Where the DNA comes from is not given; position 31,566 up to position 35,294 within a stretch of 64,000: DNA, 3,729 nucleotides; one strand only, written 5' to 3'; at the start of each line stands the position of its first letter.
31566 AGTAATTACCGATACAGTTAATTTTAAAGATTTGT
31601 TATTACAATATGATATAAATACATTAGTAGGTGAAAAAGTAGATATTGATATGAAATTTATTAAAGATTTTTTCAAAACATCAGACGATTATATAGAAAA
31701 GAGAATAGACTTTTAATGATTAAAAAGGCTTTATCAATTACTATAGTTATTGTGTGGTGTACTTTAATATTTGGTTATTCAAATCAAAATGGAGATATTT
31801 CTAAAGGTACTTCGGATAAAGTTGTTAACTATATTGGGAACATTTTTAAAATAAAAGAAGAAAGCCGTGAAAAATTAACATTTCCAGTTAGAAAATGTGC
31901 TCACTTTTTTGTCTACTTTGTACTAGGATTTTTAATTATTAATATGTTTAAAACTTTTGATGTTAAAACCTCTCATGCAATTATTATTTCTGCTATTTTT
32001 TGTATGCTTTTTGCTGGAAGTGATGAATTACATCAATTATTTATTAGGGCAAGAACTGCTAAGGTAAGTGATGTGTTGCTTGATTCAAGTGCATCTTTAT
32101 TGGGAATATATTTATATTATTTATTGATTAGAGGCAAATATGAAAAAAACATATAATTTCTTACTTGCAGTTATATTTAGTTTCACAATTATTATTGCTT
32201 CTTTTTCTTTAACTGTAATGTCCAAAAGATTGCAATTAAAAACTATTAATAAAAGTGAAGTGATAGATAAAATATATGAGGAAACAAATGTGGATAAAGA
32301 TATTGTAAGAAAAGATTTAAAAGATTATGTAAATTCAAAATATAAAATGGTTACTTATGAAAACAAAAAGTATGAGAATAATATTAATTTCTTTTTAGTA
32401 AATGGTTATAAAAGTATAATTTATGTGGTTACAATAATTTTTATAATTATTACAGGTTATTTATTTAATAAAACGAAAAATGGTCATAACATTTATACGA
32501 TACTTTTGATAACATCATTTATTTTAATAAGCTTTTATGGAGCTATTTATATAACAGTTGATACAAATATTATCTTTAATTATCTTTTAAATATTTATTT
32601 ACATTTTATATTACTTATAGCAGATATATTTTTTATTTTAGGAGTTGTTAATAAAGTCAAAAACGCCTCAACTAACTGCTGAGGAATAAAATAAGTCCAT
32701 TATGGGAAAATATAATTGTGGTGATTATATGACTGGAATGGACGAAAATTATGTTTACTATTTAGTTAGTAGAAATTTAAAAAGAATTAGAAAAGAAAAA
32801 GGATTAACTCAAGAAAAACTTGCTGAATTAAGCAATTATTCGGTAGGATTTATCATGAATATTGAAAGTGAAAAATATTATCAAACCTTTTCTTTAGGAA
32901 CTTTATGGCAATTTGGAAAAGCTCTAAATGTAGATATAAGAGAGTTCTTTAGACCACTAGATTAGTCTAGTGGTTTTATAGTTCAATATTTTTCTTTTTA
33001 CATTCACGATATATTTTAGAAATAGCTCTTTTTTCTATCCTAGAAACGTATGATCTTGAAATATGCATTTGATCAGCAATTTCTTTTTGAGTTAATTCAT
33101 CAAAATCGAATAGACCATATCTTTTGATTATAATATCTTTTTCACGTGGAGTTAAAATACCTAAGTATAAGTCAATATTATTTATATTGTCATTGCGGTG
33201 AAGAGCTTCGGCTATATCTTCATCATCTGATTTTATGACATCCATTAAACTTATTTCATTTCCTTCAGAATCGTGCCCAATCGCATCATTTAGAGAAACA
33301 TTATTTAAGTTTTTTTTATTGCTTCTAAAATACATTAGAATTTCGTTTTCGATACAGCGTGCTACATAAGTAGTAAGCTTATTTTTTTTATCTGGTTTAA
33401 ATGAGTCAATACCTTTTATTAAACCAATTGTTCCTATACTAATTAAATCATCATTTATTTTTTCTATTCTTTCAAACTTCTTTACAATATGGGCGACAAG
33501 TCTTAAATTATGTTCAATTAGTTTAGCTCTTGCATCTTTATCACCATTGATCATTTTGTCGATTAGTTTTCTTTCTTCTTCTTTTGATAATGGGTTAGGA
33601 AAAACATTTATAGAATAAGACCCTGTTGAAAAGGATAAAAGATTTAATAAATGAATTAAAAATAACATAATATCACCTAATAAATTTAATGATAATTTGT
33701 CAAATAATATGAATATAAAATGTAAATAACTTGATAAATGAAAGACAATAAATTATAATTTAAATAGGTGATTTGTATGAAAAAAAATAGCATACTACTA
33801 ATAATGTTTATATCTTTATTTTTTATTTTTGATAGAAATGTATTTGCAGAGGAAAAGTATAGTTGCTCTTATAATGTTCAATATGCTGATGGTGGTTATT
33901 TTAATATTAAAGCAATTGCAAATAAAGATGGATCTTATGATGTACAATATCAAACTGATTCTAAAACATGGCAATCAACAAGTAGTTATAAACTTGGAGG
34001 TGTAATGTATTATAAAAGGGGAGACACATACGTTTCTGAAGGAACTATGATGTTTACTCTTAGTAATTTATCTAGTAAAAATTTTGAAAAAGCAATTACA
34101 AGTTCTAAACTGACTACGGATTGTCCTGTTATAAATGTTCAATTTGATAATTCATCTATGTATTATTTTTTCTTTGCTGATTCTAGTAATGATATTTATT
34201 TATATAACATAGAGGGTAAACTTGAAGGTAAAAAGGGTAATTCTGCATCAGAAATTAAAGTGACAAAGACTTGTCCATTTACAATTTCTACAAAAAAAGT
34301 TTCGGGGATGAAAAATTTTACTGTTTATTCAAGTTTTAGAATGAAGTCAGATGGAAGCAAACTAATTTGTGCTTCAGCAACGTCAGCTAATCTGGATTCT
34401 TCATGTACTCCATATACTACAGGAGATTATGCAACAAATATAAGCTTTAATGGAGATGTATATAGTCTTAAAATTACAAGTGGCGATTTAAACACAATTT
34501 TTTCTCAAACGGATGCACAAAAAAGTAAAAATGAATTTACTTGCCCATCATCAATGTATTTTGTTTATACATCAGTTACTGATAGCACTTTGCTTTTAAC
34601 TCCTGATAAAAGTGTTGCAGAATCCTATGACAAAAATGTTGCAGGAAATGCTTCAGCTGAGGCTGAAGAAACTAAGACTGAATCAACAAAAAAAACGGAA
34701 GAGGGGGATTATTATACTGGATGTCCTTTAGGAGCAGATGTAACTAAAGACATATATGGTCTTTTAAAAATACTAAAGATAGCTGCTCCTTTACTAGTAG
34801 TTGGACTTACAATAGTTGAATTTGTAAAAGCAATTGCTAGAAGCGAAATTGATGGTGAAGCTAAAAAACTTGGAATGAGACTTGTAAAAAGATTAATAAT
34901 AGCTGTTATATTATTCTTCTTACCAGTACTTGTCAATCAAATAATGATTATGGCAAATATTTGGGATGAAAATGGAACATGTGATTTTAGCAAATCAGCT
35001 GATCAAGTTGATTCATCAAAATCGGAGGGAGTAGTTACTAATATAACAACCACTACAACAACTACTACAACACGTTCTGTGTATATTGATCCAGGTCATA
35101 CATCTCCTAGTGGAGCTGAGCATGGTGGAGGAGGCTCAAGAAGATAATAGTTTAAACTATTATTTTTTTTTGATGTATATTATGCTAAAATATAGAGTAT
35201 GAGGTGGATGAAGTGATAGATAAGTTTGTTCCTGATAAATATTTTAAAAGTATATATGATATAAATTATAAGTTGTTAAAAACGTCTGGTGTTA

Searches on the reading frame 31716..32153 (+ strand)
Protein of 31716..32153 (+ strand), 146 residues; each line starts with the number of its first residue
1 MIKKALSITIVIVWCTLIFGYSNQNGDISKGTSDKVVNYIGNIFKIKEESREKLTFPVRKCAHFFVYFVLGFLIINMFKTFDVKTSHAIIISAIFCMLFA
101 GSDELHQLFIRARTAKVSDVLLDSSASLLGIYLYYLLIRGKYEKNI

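Call 55: search_protein_families(library=pfam, proteins=[window:31716-32153:+], max_evalue=0.001)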
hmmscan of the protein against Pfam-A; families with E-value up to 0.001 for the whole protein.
window:31716-32153:+ (146 aa): 1 family
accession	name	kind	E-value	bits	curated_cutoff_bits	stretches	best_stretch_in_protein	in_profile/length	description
PF04892.17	VanZ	-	1.1e-20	74.9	30.1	1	9-137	3-125/126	VanZ like family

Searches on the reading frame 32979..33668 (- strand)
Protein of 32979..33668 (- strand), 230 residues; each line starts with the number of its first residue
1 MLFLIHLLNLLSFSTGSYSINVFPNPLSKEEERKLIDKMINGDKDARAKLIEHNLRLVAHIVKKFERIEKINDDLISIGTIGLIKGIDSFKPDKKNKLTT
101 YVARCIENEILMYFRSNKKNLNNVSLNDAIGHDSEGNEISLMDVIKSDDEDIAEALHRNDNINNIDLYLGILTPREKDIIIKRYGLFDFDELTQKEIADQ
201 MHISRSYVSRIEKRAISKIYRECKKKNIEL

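Call 55: search_protein_families(library=pfam, proteins=[window:32979-33668:-], max_evalue=0.001)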
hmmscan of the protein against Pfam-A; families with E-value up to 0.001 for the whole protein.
window:32979-33668:- (230 aa): 5 families
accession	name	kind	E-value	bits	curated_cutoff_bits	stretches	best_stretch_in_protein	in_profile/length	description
PF04545.22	Sigma70_r4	-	3.3e-16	58.9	24.1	1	169-219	2-48/50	Sigma-70, region 4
PF04542.20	Sigma70_r2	-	5.6e-15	55.3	24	1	50-119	1-70/71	Sigma-70 region 2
PF01381.28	HTH_3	-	4.2e-05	23.9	23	1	192-213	10-31/55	Helix-turn-helix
PF08281.18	Sigma70_r4_2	-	7e-05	22.8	25.7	1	164-208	3-43/54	Sigma-70, region 4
PF13384.12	HTH_23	-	0.00065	19.9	24.6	0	192-214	18-40/50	Homeodomain-like domain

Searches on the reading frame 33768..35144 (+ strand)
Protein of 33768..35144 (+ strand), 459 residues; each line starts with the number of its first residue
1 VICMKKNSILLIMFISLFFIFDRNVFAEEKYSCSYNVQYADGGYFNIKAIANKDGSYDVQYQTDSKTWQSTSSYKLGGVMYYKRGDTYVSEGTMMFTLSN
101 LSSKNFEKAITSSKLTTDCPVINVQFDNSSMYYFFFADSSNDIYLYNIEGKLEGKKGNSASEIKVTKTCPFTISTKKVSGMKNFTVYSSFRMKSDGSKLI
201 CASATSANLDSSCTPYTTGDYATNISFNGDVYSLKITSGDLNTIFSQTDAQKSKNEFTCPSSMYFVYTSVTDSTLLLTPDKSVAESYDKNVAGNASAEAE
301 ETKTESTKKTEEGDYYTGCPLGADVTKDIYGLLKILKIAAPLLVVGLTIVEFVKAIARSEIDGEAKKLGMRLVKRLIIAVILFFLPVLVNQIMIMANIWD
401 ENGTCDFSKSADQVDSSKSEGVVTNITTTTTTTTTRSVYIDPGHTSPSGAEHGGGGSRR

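Call 55: search_protein_families(library=pfam, proteins=[window:33768-35144:+], max_evalue=0.001)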
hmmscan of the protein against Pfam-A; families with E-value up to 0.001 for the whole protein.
window:33768-35144:+ (459 aa): 1 family
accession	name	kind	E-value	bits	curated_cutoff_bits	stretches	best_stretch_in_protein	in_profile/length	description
PF00630.25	Filamin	-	0.00075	20.7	26.9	0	160-230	17-85/93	Filamin/ABP280 repeat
